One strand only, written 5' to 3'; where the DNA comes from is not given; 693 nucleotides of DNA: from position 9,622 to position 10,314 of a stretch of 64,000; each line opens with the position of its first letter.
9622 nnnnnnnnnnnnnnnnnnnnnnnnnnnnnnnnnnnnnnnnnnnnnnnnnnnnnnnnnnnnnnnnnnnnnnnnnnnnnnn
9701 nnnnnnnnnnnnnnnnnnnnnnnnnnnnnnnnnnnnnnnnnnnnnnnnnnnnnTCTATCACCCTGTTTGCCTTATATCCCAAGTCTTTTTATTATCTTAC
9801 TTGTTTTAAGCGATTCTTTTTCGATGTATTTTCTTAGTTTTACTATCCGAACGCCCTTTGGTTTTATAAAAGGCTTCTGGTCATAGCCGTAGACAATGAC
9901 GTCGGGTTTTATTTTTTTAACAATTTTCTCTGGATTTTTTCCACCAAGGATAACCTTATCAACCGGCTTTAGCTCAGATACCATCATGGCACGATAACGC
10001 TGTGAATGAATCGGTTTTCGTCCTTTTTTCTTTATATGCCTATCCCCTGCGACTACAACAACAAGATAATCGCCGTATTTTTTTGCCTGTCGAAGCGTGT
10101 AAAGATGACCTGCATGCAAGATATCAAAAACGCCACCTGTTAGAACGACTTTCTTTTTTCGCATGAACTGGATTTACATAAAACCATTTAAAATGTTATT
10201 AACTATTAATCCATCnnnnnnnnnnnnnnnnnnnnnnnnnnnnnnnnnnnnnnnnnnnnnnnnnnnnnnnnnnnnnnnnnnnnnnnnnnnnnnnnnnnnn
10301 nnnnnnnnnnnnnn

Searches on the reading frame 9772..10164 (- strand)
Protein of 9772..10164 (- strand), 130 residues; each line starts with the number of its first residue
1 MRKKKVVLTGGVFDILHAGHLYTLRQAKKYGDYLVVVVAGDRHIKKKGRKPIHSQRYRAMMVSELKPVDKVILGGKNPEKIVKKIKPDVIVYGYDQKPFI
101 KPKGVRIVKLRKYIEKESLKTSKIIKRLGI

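Call 74: search_protein_families(library=pfam, proteins=[window:9772-10164:-], max_evalue=0.001)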
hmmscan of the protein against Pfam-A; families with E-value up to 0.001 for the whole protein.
window:9772-10164:- (130 aa): 1 family
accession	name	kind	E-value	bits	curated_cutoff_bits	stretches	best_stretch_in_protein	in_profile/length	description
PF01467.32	CTP_transf_like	-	2e-18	67.3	21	1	8-113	1-107/133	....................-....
